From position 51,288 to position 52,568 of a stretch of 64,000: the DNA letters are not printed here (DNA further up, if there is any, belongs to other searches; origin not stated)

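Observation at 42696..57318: Cytoplasmic sulfatase between a TctCBA importer and transketolase-like/SDR genes, mirrored by a second transketolase-ALDH-enolase-FMO-SDR operon: candidate undescribed sulfate-ester catabolic system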

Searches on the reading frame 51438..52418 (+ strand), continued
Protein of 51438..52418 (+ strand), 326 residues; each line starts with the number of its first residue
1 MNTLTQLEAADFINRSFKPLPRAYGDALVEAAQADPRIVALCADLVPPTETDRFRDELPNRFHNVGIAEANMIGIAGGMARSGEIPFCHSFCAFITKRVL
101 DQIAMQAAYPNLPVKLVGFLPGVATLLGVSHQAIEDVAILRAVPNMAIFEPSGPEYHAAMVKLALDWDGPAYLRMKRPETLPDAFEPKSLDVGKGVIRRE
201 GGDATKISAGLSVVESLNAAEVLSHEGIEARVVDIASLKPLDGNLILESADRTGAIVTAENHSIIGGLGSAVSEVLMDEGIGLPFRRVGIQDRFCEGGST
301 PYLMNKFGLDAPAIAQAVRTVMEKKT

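Call 72: find_encoding_contigs(protein=P0358, flank=9000, max_places=1)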
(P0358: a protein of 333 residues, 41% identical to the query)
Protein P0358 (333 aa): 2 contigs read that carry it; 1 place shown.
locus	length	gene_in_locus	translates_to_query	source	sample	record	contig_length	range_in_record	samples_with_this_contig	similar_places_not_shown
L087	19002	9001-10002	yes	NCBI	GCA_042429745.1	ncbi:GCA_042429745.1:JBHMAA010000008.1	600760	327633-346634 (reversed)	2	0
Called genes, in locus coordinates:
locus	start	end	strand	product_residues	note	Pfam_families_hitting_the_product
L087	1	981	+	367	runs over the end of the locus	PF17912:OB_MalK (faint), PF00005:ABC_tran, PF13304:AAA_21 (faint), PF08402:TOBE_2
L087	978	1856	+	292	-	PF00528:BPD_transp_1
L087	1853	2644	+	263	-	PF00528:BPD_transp_1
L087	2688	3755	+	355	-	PF01547:SBP_bac_1, PF13416:SBP_bac_8, PF13343:SBP_bac_6 (weak)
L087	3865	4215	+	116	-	PF26354:DMF_alpha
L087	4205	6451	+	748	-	PF13385:Laminin_G_3 (weak), PF20254:DMFA2_C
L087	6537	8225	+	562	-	PF20254:DMFA2_C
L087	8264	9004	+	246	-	PF00456:Transketolase_N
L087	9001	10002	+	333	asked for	PF02779:Transket_pyr, PF02780:Transketolase_C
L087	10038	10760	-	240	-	PF00392:GntR, PF07729:FCD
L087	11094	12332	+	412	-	PF00202:Aminotran_3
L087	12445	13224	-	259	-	PF00106:adh_short, PF08659:KR, PF13561:adh_short_C2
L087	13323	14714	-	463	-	PF00171:Aldedh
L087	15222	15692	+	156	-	-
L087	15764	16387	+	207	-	PF11218:DUF3011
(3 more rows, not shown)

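Call 73: find_encoding_contigs(protein=P0303, flank=9000, max_places=1)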
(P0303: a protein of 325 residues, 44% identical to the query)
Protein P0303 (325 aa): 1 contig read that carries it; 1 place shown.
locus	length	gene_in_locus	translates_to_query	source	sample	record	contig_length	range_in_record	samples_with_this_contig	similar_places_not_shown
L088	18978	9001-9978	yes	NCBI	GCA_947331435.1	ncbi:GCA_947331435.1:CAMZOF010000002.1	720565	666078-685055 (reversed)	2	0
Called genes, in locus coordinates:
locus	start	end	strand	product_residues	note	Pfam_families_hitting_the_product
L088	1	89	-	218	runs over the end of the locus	PF00731:AIRC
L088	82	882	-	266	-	-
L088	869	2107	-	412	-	PF01969:Ni_insertion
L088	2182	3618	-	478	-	PF09861:Lar_N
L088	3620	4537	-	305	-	PF02826:2-Hacid_dh_C, PF02737:3HCDH_N (faint), PF03446:NAD_binding_2, PF03807:F420_oxidored, PF14833:NAD_binding_11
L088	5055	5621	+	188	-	PF04290:DctQ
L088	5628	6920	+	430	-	PF06808:DctM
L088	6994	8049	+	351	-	PF03480:DctP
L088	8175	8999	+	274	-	PF13292:DXP_synthase_N, PF00456:Transketolase_N, PF00676:E1_dh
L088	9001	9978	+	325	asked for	PF02779:Transket_pyr, PF02780:Transketolase_C, PF17147:PFOR_II (weak)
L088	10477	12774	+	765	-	PF17482:Phage_sheath_1C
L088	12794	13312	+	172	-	PF06841:Phage_T4_gp19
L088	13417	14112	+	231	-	PF12322:T4_baseplate (weak)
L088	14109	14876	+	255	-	-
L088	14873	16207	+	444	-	PF14065:Pvc16_N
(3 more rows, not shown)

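Call 74: find_encoding_contigs(protein=P0314, flank=9000, max_places=1)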
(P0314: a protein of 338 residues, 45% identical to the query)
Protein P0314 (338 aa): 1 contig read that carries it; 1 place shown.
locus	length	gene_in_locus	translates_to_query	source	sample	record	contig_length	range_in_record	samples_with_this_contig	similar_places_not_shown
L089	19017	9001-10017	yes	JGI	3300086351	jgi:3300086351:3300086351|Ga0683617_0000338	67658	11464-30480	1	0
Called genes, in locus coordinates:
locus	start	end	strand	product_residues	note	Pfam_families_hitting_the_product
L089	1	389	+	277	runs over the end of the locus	PF12974:Phosphonate-bd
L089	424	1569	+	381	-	PF13433:Peripla_BP_5, PF13458:Peripla_BP_6, PF01094:ANF_receptor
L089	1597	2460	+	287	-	PF02653:BPD_transp_2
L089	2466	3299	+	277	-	PF02653:BPD_transp_2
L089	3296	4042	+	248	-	PF00005:ABC_tran, PF13304:AAA_21 (faint)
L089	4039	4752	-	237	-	PF00005:ABC_tran, PF13304:AAA_21 (faint)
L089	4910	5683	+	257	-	PF00528:BPD_transp_1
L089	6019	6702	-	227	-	PF00392:GntR, PF07729:FCD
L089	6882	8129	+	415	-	PF00202:Aminotran_3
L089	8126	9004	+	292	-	PF00456:Transketolase_N, PF00676:E1_dh (weak), PF13292:DXP_synthase_N (weak)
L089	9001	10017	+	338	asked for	PF02779:Transket_pyr, PF02780:Transketolase_C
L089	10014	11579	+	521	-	PF00496:SBP_bac_5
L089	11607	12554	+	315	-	PF19300:BPD_transp_1_N, PF00528:BPD_transp_1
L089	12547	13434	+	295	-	PF12911:OppC_N (weak), PF00528:BPD_transp_1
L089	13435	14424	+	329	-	PF00005:ABC_tran, PF13304:AAA_21 (faint), PF08352:oligo_HPY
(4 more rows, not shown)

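Call 75: find_encoding_contigs(protein=P0283, flank=9000, max_places=2)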
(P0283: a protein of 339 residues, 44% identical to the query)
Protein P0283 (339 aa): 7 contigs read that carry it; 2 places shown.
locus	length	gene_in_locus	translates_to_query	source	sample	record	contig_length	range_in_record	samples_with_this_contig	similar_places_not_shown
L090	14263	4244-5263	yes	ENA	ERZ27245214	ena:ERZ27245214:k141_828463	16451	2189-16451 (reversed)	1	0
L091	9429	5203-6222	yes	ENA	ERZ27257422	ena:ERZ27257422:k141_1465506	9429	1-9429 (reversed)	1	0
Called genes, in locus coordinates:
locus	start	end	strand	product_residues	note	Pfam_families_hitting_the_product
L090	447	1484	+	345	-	PF03480:DctP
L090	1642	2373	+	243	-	PF00106:adh_short, PF08659:KR, PF01370:Epimerase (faint), PF13561:adh_short_C2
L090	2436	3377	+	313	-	PF00892:EamA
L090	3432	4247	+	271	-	PF13292:DXP_synthase_N (faint), PF00456:Transketolase_N, PF00676:E1_dh (weak)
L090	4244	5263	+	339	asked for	PF02779:Transket_pyr, PF02780:Transketolase_C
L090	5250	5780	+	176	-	PF04290:DctQ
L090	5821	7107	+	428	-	PF06808:DctM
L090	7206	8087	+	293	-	PF02826:2-Hacid_dh_C (weak), PF03446:NAD_binding_2, PF03807:F420_oxidored, PF14833:NAD_binding_11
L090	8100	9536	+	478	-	PF09861:Lar_N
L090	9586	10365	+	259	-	PF00106:adh_short, PF01370:Epimerase (weak), PF08659:KR, PF13561:adh_short_C2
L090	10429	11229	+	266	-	PF00106:adh_short, PF08659:KR, PF13561:adh_short_C2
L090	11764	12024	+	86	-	-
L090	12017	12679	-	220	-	PF00731:AIRC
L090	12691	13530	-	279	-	-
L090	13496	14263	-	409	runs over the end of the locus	PF01969:Ni_insertion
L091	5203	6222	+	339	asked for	PF02779:Transket_pyr, PF02780:Transketolase_C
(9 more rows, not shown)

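Call 76: find_encoding_contigs(protein=P0336, flank=9000, max_places=1)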
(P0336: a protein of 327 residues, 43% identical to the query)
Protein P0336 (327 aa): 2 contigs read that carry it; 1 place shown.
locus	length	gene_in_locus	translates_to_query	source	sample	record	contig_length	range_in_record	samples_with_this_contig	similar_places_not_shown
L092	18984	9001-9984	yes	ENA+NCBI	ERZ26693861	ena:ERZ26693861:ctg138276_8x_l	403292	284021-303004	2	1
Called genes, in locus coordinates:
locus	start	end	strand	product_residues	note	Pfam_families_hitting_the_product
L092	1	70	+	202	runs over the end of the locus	-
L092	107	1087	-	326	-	PF00487:FA_desaturase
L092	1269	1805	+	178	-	PF00364:Biotin_lipoyl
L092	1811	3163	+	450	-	PF00289:Biotin_carb_N, PF02786:CPSase_L_D2, PF02222:ATP-grasp, PF07478:Dala_Dala_lig_C (weak), PF02785:Biotin_carb_C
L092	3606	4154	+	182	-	PF07798:CCDC90-like (weak), PF01442:Apolipoprotein (weak)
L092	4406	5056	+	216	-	PF03588:Leu_Phe_trans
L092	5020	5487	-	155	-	PF09923:DUF2155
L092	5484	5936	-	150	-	PF02470:MlaD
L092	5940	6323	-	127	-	PF05071:NDUFA12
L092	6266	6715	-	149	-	-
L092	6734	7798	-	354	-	PF13384:HTH_23 (weak), PF13518:HTH_28, PF13551:HTH_29, PF13565:HTH_32, PF13592:HTH_33, PF13358:DDE_3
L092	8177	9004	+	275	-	PF00456:Transketolase_N, PF00676:E1_dh, PF02775:TPP_enzyme_C (faint), PF13292:DXP_synthase_N (weak)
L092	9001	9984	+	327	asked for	PF02779:Transket_pyr, PF02780:Transketolase_C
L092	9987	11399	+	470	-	PF00171:Aldedh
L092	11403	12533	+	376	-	PF02746:MR_MLE_N, PF13378:MR_MLE_C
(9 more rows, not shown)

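Call 84: find_homologous_proteins(query=P0246, max_evalue=1e-70)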
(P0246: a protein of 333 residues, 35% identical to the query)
Query P0246 (333 aa): 1576 proteins with E <= 1e-70 among 8000 candidates; the best 120 are listed.
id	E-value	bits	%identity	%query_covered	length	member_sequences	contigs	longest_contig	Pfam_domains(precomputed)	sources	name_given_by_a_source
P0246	6.0e-216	734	100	100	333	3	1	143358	PF02780.26,PF02779.30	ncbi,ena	-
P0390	8.4e-180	615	85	100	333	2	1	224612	PF17147.10,PF02780.26,PF02779.30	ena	-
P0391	3.6e-168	577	80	98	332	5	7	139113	PF02780.26,PF02779.30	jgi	jgi:transketolase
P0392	1.0e-134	467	68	94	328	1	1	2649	PF02780.26,PF02779.30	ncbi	ncbi:MAG: transketolase C-terminal domain-containing protein [Propionibacteriaceae bacterium]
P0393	1.3e-133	463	69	92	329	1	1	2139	PF02780.26,PF02779.30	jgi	jgi:transketolase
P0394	1.1e-131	457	68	90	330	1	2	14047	PF02780.26,PF02779.30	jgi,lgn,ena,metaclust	metaclust:\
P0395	3.1e-131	456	67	95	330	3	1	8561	PF02780.26,PF02779.30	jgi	jgi:transketolase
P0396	4.0e-130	452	66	97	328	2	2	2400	PF02780.26,PF02779.30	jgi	jgi:transketolase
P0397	1.3e-129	450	66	97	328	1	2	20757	PF02780.26,PF02779.30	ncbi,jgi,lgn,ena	-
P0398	1.3e-126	440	65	94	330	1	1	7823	PF02780.26,PF02779.30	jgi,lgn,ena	-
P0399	3.9e-126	439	66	96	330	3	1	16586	PF02780.26,PF02779.30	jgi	jgi:transketolase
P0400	1.1e-125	437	68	90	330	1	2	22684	PF02780.26,PF02779.30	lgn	-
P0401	2.8e-125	436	66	93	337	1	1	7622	PF02780.26,PF02779.30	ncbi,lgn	-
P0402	2.2e-124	433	64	94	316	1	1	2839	PF02780.26,PF02779.30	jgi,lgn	jgi:transketolase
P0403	2.7e-123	429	64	94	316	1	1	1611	PF02780.26,PF02779.30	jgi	-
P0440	1.9e-114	400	58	96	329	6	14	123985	PF02780.26,PF02779.30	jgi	jgi:transketolase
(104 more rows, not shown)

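Call 85: find_encoding_contigs(protein=P0246, flank=9000, max_places=1)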
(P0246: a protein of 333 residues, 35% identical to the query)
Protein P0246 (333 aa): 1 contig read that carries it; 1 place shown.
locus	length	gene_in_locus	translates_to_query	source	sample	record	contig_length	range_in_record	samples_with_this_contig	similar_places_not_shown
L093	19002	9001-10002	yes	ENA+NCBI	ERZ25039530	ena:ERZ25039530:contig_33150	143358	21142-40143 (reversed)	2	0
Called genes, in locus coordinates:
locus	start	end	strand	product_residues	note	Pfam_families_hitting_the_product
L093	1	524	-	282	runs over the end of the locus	PF05721:PhyH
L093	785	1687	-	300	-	-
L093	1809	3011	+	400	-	PF02746:MR_MLE_N, PF13378:MR_MLE_C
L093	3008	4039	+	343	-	PF00248:Aldo_ket_red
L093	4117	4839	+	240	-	PF00392:GntR, PF07729:FCD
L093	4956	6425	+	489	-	PF01547:SBP_bac_1, PF13416:SBP_bac_8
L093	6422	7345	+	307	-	PF00528:BPD_transp_1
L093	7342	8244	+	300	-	PF00528:BPD_transp_1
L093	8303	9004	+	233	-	PF00106:adh_short, PF01370:Epimerase, PF08659:KR (faint), PF13561:adh_short_C2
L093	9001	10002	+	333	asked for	PF02779:Transket_pyr, PF02780:Transketolase_C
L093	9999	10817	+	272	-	PF00456:Transketolase_N, PF00676:E1_dh (weak), PF13292:DXP_synthase_N (weak)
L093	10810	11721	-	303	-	PF08450:SGL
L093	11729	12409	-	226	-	PF00392:GntR, PF07729:FCD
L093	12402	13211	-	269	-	PF00106:adh_short, PF08659:KR, PF13561:adh_short_C2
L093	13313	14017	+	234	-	PF00392:GntR, PF07729:FCD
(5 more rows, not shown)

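Call 86: find_encoding_contigs(protein=P0440, flank=9000, max_places=2)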
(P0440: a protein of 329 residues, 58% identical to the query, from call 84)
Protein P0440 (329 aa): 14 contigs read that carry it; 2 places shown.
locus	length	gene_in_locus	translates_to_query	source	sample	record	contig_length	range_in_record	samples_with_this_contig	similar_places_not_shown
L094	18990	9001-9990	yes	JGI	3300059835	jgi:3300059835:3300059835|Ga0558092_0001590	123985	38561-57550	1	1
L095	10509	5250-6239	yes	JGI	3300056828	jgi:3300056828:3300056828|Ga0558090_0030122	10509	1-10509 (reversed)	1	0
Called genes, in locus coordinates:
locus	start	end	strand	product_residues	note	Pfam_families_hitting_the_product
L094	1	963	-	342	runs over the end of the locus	PF02653:BPD_transp_2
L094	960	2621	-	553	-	PF00005:ABC_tran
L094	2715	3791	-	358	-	PF13407:Peripla_BP_4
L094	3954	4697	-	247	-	PF00392:GntR, PF07729:FCD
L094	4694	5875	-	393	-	PF02746:MR_MLE_N, PF13378:MR_MLE_C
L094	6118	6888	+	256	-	PF00392:GntR, PF07729:FCD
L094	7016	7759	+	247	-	PF00106:adh_short, PF01370:Epimerase (weak), PF08659:KR, PF13561:adh_short_C2, PF23441:SDR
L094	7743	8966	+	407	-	PF02746:MR_MLE_N, PF13378:MR_MLE_C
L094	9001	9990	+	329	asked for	PF02779:Transket_pyr, PF02780:Transketolase_C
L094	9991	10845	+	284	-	PF00456:Transketolase_N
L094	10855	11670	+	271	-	PF00753:Lactamase_B (faint), PF13483:Lactamase_B_3, PF12706:Lactamase_B_2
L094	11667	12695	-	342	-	PF00356:LacI, PF00532:Peripla_BP_1, PF13407:Peripla_BP_4, PF13377:Peripla_BP_3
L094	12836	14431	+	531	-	PF00005:ABC_tran, PF13304:AAA_21 (faint), PF00005:ABC_tran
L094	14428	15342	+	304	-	PF02653:BPD_transp_2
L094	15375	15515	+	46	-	-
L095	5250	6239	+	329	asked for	PF02779:Transket_pyr, PF02780:Transketolase_C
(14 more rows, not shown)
